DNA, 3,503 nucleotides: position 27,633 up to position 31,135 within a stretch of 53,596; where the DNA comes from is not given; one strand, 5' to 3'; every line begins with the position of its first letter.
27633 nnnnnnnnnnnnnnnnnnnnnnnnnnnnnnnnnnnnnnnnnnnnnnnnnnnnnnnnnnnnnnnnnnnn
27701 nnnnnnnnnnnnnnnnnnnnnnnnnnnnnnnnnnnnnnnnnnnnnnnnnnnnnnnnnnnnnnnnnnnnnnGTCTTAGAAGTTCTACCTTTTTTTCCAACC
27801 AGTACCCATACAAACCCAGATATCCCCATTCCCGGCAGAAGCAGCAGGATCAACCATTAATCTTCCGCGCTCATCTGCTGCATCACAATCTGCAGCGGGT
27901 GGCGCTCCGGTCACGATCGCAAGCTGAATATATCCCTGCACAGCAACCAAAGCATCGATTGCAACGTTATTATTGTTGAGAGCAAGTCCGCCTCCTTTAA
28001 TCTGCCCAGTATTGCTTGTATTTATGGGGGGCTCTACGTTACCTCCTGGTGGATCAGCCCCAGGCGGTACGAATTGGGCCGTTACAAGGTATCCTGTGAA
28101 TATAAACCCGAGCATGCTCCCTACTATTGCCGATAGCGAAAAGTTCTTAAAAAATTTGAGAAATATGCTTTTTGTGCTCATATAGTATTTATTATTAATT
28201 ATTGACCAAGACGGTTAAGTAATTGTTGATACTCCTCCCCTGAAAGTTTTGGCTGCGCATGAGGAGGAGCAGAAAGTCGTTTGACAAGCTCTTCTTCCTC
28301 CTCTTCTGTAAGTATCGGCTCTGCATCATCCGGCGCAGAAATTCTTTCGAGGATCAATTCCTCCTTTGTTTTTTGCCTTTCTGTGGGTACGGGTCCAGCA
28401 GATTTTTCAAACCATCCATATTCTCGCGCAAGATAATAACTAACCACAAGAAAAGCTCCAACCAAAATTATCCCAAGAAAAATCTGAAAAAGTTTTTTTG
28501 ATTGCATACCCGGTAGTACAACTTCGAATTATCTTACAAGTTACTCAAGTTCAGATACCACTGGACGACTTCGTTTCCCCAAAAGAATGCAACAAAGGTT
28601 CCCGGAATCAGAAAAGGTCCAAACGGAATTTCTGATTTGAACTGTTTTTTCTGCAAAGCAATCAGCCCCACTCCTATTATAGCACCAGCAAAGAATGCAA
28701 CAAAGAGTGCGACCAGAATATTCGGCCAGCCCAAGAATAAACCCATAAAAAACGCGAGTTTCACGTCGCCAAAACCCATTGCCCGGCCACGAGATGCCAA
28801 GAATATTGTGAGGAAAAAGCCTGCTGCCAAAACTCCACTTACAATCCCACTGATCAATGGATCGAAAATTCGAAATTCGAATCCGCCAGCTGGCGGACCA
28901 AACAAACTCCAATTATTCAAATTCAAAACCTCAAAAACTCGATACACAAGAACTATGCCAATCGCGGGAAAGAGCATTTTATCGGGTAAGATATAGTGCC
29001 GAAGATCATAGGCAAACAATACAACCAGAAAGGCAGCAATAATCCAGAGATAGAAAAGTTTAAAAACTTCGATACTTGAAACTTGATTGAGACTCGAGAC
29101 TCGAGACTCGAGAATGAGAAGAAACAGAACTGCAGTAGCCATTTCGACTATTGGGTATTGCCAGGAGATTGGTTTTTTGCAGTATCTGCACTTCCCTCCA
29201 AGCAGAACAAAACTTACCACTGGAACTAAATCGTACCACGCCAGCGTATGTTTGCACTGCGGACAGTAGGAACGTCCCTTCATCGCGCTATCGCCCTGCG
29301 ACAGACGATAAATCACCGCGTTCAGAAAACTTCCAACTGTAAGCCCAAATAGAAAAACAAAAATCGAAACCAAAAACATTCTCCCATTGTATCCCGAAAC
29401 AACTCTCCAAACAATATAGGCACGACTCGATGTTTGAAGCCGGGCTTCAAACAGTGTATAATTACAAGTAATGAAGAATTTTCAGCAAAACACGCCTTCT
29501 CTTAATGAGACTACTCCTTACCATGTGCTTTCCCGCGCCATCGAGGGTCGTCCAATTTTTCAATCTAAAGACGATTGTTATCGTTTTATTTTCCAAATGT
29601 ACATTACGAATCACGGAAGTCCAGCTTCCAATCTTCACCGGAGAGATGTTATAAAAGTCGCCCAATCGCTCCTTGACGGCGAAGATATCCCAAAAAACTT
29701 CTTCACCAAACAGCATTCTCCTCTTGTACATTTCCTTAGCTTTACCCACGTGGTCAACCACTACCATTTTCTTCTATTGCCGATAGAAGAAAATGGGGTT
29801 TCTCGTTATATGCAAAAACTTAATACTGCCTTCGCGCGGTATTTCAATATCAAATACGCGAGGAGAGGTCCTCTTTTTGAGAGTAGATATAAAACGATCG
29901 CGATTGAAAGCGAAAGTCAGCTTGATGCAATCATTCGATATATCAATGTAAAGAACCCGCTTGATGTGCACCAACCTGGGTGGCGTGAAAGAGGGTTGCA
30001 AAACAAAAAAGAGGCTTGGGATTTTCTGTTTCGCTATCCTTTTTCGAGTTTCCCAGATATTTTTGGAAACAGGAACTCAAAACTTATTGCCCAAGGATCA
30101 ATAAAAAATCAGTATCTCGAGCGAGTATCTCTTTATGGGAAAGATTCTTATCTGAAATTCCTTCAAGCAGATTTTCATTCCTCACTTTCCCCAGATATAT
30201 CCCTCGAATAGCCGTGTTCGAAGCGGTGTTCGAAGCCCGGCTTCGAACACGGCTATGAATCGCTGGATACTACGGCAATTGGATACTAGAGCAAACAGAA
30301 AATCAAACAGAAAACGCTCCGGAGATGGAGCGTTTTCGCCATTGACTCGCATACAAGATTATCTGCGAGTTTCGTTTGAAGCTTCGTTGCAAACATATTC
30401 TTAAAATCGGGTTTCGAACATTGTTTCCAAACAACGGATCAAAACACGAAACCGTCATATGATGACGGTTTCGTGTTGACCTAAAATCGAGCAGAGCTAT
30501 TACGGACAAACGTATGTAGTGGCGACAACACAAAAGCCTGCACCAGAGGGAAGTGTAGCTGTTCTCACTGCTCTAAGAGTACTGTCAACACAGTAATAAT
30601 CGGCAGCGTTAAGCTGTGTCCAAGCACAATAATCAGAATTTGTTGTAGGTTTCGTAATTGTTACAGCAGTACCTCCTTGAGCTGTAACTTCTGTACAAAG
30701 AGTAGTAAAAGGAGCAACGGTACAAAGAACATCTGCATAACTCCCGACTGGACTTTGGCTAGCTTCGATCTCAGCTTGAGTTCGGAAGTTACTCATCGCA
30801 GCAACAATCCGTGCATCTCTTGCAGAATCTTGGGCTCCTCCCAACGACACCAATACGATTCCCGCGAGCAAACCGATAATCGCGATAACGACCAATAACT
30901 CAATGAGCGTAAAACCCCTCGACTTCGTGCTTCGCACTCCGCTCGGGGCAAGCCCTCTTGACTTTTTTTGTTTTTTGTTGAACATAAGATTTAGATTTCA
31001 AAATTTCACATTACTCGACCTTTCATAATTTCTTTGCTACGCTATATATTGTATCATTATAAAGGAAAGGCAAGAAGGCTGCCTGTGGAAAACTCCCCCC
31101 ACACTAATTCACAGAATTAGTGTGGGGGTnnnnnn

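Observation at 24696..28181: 1024-aa LamG/PKD protein with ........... repeats occupies the PilY1 slot of the minor-pilin operon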

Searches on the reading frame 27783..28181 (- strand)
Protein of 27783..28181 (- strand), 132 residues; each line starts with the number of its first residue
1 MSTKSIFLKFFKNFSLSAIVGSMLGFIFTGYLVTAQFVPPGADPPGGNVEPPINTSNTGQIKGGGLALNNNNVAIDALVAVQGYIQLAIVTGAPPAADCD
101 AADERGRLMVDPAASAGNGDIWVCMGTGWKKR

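Call 3: search_protein_families(library=pfam, proteins=[window:27783-28181:-], max_evalue=0.1)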
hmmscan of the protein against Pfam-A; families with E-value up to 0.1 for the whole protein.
window:27783-28181:- (132 aa): 0 families

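Call 4: search_protein_families(library=ncbifam, proteins=[window:27783-28181:-], max_evalue=0.1)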
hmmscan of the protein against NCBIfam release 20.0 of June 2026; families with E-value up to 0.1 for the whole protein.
window:27783-28181:- (132 aa): 0 families

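Call 65: find_homologous_proteins(query=window:27783-28181:-, max_evalue=0.001)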
Query window:27783-28181:- (132 aa): 3 proteins with E <= 0.001 among 15 candidates.
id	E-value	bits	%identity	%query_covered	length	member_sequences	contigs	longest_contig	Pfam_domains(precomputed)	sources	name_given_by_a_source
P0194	2.1e-82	292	100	100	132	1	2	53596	-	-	-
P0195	3.2e-46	175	67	99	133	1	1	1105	-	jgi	jgi:hypothetical protein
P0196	6.5e-44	167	67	93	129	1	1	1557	-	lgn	-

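Call 70: search_protein_families(library=pfam, alignment_id=A4, max_evalue=0.01)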
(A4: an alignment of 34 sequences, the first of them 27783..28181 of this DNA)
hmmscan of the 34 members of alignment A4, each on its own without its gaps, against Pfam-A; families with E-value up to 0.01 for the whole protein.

A. member 1, window:27783-28181:- (132 aa): 0 families

B. families by the number of members that match (of 34 scanned): 11 families
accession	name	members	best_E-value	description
PF08309.17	LVIVD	1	4.9e-33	LVIVD repeat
PF13884.11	Peptidase_S74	1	4.9e-16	Chaperone of endosialidase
PF13313.11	DUF4082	1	2.7e-06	Domain of unknown function (DUF4082)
PF01391.23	Collagen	1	1.1e-05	Collagen triple helix repeat (20 copies)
PF18212.7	ZNRF_3_ecto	1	2.6e-05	ZNRF-3 Ectodomain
PF05268.17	GP38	1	4.8e-05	Phage tail fibre adhesin Gp38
PF10282.15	Lactonase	1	6.7e-05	Lactonase, 7-bladed beta-propeller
PF07588.17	DUF1554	1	7.4e-05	Protein of unknown function (DUF1554)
PF11617.13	Cu-binding_MopE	1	0.00019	Putative metal-binding motif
PF05428.17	CRF-BP_N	1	0.00041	Corticotropin-releasing factor binding protein N-terminal domain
PF22815.2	CatAgl_D1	1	0.0011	Alpha-1,3-glucanase catalytic domain D1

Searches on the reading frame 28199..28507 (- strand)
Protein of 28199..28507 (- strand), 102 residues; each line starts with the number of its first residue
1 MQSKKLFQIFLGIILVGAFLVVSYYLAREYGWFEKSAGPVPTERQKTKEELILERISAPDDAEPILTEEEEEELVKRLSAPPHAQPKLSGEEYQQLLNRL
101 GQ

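Call 3: search_protein_families(library=pfam, proteins=[window:28199-28507:-], max_evalue=0.1)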
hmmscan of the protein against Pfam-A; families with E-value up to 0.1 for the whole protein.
window:28199-28507:- (102 aa): 1 family
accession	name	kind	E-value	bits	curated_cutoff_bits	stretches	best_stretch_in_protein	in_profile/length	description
PF04643.17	Motilin_assoc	-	0.03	14.6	22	1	67-100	9-42/59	Motilin/ghrelin-associated peptide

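Call 4: search_protein_families(library=ncbifam, proteins=[window:28199-28507:-], max_evalue=0.1)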
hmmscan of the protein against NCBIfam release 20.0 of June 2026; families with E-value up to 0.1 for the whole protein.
window:28199-28507:- (102 aa): 0 families

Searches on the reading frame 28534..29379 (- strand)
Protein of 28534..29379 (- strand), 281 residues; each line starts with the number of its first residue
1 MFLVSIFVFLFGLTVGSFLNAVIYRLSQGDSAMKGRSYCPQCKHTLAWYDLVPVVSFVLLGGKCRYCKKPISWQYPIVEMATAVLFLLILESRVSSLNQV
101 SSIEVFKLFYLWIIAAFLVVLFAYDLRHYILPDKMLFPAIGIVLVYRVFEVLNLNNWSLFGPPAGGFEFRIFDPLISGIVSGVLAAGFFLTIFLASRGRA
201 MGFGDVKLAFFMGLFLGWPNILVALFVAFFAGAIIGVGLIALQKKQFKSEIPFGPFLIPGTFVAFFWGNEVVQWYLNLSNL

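Call 3: search_protein_families(library=pfam, proteins=[window:28534-29379:-], max_evalue=0.1)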
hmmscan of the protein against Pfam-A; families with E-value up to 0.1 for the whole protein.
window:28534-29379:- (281 aa): 3 families
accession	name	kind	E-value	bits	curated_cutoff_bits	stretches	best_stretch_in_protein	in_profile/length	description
PF06750.18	A24_N_bact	-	1.4e-33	115.2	23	1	10-89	1-80/84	Bacterial Peptidase A24 N-terminal domain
PF01478.23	Peptidase_A24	-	1.7e-13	51.3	26.5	1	112-237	1-104/104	Type IV leader peptidase family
PF21202.3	SLX1_C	-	0.0017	19.1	27.2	0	37-52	50-65/65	Structure-specific endonuclease subunit SLX1, C-terminal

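Call 4: search_protein_families(library=ncbifam, proteins=[window:28534-29379:-], max_evalue=0.1)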
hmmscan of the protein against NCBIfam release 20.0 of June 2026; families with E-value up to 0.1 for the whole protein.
window:28534-29379:- (281 aa): 0 families

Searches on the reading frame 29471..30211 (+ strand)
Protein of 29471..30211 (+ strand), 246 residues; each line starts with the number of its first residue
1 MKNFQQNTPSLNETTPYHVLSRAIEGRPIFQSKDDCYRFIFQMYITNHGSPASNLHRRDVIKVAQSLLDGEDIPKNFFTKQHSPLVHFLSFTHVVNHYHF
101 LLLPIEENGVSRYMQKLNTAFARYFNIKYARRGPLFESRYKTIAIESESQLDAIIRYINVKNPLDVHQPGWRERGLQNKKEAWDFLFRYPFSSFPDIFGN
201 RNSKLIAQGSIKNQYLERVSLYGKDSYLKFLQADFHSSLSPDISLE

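Call 72: search_protein_families(library=pfam, proteins=[window:29471-30211:+], max_evalue=0.001)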
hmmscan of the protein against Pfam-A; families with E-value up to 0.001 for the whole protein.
window:29471-30211:+ (246 aa): 1 family
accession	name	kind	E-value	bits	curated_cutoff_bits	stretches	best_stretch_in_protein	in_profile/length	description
PF01797.21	Y1_Tnp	-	2.3e-06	28.2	23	1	86-159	41-119/121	Transposase IS200 like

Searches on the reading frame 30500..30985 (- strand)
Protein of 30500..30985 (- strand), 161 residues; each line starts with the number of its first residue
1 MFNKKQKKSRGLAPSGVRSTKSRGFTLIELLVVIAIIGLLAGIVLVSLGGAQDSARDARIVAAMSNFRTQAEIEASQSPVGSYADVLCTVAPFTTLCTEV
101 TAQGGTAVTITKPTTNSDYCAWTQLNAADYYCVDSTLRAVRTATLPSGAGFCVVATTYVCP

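Call 3: search_protein_families(library=pfam, proteins=[window:30500-30985:-], max_evalue=0.1)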
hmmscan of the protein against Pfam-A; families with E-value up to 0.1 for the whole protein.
window:30500-30985:- (161 aa): 2 families
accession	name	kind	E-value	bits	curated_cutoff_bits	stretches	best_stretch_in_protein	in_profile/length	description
PF07963.17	N_methyl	-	2.7e-09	36.7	21.2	1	21-45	3-27/27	Prokaryotic N-terminal methylation motif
PF01137.26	RTC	-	0.018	14.7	27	1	79-155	87-160/221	RNA 3'-terminal phosphate cyclase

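Call 4: search_protein_families(library=ncbifam, proteins=[window:30500-30985:-], max_evalue=0.1)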
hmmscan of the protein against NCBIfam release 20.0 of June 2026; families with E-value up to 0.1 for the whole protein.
window:30500-30985:- (161 aa): 16 families
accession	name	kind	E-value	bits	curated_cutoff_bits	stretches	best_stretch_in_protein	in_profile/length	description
TIGR01708.2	typeII_sec_gspH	equivalog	6.2e-11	42.6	80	1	22-74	1-57/169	type II secretion system minor pseudopilin GspH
TIGR01710.1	typeII_sec_gspG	equivalog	7.9e-09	35.6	88.85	1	23-66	1-44/134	type II secretion system major pseudopilin GspG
TIGR02532.1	IV_pilin_GFxxxE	domain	1.6e-08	34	16.3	1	23-45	2-24/24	prepilin-type N-terminal cleavage/methylation domain-containing protein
NF007862.0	PRK10574.1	equivalog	3.9e-06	27.1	138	1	20-73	2-55/145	prepilin peptidase-dependent pilin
NF041775.1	typeIV_PilA_Myxo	equivalog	2.2e-05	24.6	400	1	21-46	9-34/214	type IV pilin protein PilA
TIGR02596.1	TIGR02596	subfamily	3.6e-05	23.9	70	1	25-64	1-40/196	Verru_Chthon cassette protein D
NF007800.0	PRK10506.1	equivalog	0.00015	21.7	158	1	20-75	6-61/163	prepilin peptidase-dependent protein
NF040999.1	pilin_ComGC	equivalog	0.00042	20.4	75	1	23-72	2-51/84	competence type IV pilus major pilin ComGC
NF041013.1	T4P_ComGE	equivalog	0.00044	20.3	49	1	21-52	2-33/83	competence type IV pilus minor pilin ComGE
TIGR01707.1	gspI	equivalog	0.0068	16.9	44.35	1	24-55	1-32/101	type II secretion system minor pseudopilin GspI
NF047828.1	T3SSXpsI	equivalog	0.0096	15.9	150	1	23-59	2-38/132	type II secretion system protein XpsI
TIGR01711.1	gspJ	equivalog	0.019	14.8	64.85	1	23-41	1-19/192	type II secretion system minor pseudopilin GspJ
NF040982.1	ComGD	equivalog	0.028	14.8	70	1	23-50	2-29/139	competence type IV pilus minor pilin ComGD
TIGR03400.1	18S_RNA_Rcl1p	equivalog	0.031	13.1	227.95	1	77-153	85-161/360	18S rRNA biogenesis protein RCL1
TIGR02523.1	type_IV_pilV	equivalog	0.053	14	52.2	1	23-124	2-105/139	type IV pilus modification protein PilV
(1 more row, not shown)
